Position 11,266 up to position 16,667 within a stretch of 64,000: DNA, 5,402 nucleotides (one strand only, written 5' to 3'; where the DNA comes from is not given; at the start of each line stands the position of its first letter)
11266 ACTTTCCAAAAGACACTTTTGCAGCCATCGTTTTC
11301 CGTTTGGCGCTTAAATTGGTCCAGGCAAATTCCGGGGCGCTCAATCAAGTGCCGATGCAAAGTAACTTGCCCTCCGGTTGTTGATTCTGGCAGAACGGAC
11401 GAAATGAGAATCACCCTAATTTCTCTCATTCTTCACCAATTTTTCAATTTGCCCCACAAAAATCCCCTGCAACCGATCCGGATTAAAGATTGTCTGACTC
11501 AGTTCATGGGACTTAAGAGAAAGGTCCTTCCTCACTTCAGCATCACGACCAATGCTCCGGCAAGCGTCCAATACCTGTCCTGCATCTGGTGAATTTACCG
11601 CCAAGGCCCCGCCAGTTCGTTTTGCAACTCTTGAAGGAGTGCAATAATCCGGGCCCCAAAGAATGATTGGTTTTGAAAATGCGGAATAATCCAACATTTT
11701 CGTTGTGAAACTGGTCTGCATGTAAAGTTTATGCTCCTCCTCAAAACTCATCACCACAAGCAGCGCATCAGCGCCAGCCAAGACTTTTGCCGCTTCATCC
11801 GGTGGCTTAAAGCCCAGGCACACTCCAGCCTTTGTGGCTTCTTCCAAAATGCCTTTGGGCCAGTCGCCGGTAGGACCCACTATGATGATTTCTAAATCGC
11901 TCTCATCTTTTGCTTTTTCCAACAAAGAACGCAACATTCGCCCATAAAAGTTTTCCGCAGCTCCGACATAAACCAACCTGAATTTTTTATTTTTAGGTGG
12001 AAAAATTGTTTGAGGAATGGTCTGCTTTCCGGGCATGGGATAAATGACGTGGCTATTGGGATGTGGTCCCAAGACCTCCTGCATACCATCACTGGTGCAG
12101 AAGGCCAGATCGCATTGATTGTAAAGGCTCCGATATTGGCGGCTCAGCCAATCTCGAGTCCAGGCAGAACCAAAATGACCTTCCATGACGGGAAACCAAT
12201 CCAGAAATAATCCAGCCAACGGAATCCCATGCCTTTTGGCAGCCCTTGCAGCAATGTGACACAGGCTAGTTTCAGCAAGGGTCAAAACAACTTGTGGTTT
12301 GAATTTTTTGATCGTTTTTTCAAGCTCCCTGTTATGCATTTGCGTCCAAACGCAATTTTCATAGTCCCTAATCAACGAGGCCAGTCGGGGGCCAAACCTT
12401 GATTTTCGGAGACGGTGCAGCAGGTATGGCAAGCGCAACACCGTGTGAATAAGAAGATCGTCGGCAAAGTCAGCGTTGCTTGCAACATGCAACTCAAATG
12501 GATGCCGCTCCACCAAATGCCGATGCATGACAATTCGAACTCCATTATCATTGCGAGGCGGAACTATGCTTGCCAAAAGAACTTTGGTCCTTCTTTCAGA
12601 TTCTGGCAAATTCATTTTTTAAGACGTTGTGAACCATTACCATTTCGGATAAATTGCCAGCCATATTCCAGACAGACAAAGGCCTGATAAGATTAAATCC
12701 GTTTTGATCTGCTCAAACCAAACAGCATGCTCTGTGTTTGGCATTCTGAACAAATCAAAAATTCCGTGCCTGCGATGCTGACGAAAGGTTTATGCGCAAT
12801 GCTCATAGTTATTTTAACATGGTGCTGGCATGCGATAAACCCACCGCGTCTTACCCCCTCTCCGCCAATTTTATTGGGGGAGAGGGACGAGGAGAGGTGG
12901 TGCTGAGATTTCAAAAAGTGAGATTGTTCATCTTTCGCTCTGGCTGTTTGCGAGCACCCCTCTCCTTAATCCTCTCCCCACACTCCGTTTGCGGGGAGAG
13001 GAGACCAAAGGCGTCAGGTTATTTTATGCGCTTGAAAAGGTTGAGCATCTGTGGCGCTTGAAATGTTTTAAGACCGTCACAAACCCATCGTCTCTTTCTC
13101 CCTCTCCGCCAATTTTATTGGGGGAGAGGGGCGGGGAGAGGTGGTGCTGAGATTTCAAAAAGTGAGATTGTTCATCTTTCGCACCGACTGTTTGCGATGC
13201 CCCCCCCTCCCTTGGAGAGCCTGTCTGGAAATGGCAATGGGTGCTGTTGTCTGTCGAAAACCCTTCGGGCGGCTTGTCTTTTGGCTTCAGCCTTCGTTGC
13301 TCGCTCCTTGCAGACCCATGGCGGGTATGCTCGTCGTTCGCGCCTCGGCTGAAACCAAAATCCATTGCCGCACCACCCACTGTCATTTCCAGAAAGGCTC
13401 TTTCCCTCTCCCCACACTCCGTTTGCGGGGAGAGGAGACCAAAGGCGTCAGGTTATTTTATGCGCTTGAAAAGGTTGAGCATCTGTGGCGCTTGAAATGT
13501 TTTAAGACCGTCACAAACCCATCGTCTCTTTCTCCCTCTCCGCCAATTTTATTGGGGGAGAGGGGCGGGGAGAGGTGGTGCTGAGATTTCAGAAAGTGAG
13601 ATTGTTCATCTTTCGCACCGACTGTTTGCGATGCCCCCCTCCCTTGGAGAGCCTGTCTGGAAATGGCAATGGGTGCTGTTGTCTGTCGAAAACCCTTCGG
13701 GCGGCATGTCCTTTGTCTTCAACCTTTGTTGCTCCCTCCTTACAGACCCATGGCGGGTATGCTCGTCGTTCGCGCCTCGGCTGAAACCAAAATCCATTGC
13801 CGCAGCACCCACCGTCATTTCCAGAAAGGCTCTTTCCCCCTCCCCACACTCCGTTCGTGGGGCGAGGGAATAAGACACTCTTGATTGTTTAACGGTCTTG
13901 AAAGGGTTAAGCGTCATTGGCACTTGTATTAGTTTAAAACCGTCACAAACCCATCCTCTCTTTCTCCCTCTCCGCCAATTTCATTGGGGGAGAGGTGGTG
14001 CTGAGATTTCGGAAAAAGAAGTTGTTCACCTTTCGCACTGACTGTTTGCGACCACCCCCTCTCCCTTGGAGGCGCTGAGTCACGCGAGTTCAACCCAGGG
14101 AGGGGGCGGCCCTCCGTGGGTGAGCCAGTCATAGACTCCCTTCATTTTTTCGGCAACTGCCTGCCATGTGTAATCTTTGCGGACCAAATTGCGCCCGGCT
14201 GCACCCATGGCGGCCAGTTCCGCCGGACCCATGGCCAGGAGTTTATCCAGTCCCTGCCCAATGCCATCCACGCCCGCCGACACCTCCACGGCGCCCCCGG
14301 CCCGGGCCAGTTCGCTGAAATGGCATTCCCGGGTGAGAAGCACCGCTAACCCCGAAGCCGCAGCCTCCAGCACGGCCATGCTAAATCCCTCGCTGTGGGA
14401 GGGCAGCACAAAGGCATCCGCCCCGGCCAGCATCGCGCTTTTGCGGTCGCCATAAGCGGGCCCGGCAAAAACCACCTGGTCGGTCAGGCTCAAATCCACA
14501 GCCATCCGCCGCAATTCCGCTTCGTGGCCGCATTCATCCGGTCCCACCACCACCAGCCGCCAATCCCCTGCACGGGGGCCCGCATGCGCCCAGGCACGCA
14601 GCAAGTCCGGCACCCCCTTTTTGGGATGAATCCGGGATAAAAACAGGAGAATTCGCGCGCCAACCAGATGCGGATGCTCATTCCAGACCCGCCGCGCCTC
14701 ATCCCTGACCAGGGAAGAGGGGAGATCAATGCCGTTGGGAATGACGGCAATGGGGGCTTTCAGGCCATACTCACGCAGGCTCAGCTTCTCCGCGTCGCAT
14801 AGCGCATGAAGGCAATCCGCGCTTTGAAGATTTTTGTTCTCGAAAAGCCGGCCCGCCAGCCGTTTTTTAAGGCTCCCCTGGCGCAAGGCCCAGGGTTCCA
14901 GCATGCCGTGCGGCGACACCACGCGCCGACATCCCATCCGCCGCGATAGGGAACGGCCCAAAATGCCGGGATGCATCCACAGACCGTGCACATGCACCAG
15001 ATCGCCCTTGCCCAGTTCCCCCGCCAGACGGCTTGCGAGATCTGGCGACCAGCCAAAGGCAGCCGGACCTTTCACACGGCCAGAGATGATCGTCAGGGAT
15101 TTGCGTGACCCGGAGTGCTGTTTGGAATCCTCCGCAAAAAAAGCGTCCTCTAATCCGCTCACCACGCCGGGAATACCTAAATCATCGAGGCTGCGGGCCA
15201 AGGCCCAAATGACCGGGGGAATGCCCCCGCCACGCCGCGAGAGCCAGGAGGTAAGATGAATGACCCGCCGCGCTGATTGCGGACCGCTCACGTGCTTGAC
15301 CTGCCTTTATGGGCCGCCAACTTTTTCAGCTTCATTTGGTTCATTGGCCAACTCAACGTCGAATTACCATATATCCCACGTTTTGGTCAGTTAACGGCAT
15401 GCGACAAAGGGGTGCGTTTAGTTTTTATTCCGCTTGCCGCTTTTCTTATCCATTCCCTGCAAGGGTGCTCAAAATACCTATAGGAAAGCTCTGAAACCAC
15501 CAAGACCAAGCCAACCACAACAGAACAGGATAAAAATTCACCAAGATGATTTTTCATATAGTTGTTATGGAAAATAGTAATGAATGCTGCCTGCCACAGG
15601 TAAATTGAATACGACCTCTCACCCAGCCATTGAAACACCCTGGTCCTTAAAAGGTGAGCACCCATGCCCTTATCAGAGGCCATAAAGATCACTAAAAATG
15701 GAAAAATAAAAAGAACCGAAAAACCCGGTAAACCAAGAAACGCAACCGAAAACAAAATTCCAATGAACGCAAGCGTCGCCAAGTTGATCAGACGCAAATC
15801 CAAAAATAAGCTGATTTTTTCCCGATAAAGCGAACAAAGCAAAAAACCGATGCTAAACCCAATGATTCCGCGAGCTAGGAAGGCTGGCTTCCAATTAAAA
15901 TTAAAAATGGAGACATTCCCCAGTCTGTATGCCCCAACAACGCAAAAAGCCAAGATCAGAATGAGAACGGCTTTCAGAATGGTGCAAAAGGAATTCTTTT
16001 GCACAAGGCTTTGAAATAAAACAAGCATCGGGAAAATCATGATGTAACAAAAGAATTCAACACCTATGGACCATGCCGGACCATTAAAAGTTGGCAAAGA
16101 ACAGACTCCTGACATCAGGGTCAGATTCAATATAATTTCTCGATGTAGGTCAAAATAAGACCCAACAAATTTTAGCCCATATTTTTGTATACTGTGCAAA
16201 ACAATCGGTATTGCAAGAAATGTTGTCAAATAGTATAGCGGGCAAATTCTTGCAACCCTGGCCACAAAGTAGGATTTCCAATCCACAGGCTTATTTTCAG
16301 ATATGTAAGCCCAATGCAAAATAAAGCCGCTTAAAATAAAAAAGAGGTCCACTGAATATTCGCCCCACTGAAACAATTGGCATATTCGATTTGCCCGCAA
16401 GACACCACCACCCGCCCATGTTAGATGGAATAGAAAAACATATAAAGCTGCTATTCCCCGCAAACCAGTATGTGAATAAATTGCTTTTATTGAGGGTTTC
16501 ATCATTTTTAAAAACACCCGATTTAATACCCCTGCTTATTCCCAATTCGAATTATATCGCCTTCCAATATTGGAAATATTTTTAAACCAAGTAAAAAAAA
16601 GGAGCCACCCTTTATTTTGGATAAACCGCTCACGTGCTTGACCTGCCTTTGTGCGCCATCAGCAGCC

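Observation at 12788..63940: Mosaic (BIME-like) hairpin-repeat family fills eight intergenic arrays, about 5.8 kb or 9% of the window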

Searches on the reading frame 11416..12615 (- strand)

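Call 9: search_protein_families(library=pfam, proteins=[window:11416-12615:-])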
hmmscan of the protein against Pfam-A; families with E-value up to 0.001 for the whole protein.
window:11416-12615:- (399 aa): 2 families
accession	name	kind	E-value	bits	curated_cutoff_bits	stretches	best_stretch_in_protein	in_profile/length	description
PF13439.12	Glyco_transf_4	-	2.4e-06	28.1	28.5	1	83-184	49-150/170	Glycosyltransferase Family 4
PF13579.12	Glyco_trans_4_4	-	0.00097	20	29.7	0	81-180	60-140/158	Glycosyl transferase 4-like domain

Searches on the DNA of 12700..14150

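Call 34: search_rna_families(source=window, start=12700, end=14150, threshold=evalue, max_evalue=1)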
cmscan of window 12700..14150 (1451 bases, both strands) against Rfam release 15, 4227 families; matches with E-value up to 1: 10.
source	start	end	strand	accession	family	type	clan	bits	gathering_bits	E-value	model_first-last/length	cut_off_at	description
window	13084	13138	-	RF00767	mir-150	Gene; miRNA;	-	21.7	55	0.18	1-82/82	no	mir-150 microRNA precursor family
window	13518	13572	-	RF00767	mir-150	Gene; miRNA;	-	21.7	55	0.18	1-82/82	no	mir-150 microRNA precursor family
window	13078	13151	+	RF01910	mir-511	Gene; miRNA;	CL00140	21.6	80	0.16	1-81/81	no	mir-511 microRNA precursor family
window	13512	13585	+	RF01910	mir-511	Gene; miRNA;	CL00140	21.6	80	0.16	1-81/81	no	mir-511 microRNA precursor family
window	12971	13004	+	RF02795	Pab91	Gene; snRNA; snoRNA; HACA-box;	-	20.6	71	0.7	1-57/57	no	Pab91 RNA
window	13405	13438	+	RF02795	Pab91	Gene; snRNA; snoRNA; HACA-box;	-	20.6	71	0.7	1-57/57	no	Pab91 RNA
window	13086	13146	+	RF04240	mir-4716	Gene; miRNA;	-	20.5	76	0.36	1-84/84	no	mir-4716 microRNA precursor family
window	13520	13580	+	RF04240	mir-4716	Gene; miRNA;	-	20.5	76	0.36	1-84/84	no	mir-4716 microRNA precursor family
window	12703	12757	-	RF03647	mir-7640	Gene; miRNA;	-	20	90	0.3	1-60/60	no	mir-7640 microRNA precursor family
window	12878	12978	+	RF03777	MIR533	Gene; miRNA;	-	19.1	80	0.59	1-125/125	no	MIR533 microRNA precursor family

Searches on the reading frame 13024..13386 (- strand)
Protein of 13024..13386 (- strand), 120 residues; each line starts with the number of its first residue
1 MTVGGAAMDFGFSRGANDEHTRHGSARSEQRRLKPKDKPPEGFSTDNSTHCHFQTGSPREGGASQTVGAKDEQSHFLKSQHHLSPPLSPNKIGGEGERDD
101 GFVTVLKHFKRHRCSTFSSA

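Call 71: search_protein_families(library=pfam, proteins=[window:13024-13386:-], max_evalue=0.01)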
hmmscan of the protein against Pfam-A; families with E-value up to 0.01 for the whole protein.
window:13024-13386:- (120 aa): 0 families

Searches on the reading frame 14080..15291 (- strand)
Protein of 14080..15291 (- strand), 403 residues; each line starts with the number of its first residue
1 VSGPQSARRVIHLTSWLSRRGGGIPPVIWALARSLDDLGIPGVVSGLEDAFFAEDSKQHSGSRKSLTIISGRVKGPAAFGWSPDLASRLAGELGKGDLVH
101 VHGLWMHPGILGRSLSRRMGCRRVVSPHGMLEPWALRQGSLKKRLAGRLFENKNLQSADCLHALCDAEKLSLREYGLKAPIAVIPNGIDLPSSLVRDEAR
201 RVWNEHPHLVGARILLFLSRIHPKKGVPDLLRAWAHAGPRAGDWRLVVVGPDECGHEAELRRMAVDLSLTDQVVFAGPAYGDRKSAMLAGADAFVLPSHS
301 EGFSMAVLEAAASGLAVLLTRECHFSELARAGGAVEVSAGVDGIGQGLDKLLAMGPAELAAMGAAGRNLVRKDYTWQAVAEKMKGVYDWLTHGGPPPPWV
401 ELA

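Call 9: search_protein_families(library=pfam, proteins=[window:14080-15291:-])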
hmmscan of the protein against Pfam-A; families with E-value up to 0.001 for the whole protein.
window:14080-15291:- (403 aa): 6 families
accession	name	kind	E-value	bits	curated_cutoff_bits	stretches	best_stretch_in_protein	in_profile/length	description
PF00534.26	Glycos_transf_1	-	8.9e-25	87.6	26.4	1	210-367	13-170/172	Glycosyl transferases group 1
PF13692.12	Glyco_trans_1_4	-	5.4e-23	82.3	27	1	213-333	2-119/142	Glycosyl transferases group 1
PF13579.12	Glyco_trans_4_4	-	5.1e-19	69.6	29.7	1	22-187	1-158/158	Glycosyl transferase 4-like domain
PF13439.12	Glyco_transf_4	-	1.5e-16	61.4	28.5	1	22-190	2-168/170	Glycosyltransferase Family 4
PF20706.3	GT4-conflict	-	3e-08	33.5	26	1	211-330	196-321/385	Family 4 Glycosyltransferase in conflict systems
PF13524.12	Glyco_trans_1_2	-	3.9e-08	33.8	25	1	242-383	13-142/144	Glycosyl transferase-like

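Call 69: find_encoding_contigs(protein=window:14080-15291:-, flank=10000, max_places=10)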
Protein window:14080-15291:- (403 aa): 3 contigs read that carry it; 3 places shown.
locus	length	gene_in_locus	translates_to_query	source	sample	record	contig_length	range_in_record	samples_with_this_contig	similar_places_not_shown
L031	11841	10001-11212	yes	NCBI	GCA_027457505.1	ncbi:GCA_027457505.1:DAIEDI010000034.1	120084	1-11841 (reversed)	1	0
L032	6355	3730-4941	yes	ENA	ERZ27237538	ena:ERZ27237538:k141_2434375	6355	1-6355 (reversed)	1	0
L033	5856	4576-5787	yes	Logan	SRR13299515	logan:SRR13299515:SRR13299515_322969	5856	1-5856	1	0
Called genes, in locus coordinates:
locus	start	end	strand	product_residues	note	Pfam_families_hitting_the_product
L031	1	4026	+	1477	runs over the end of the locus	-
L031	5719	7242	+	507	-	-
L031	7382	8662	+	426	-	PF20706:GT4-conflict, PF00534:Glycos_transf_1, PF13692:Glyco_trans_1_4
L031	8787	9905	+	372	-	PF01757:Acyl_transf_3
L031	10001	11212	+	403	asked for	PF13439:Glyco_transf_4, PF13579:Glyco_trans_4_4, PF00534:Glycos_transf_1, PF20706:GT4-conflict, PF13692:Glyco_trans_1_4, PF13524:Glyco_trans_1_2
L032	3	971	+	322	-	?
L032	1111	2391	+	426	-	PF20706:GT4-conflict, PF00534:Glycos_transf_1, PF13692:Glyco_trans_1_4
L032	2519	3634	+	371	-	PF01757:Acyl_transf_3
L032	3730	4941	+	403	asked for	PF13439:Glyco_transf_4, PF13579:Glyco_trans_4_4, PF00534:Glycos_transf_1, PF20706:GT4-conflict, PF13692:Glyco_trans_1_4, PF13524:Glyco_trans_1_2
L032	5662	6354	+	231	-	?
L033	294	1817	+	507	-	-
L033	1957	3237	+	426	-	PF20706:GT4-conflict, PF00534:Glycos_transf_1, PF13692:Glyco_trans_1_4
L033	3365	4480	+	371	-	PF01757:Acyl_transf_3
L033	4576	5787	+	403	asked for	PF13439:Glyco_transf_4, PF13579:Glyco_trans_4_4, PF00534:Glycos_transf_1, PF20706:GT4-conflict, PF13692:Glyco_trans_1_4, PF13524:Glyco_trans_1_2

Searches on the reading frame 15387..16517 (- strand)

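Call 9: search_protein_families(library=pfam, proteins=[window:15387-16517:-])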
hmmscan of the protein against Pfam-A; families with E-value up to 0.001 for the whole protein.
window:15387-16517:- (376 aa): 1 family
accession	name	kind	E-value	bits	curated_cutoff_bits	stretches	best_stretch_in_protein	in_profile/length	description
PF01757.29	Acyl_transf_3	-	7.3e-25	88.1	31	1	18-341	6-320/326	Acyltransferase domain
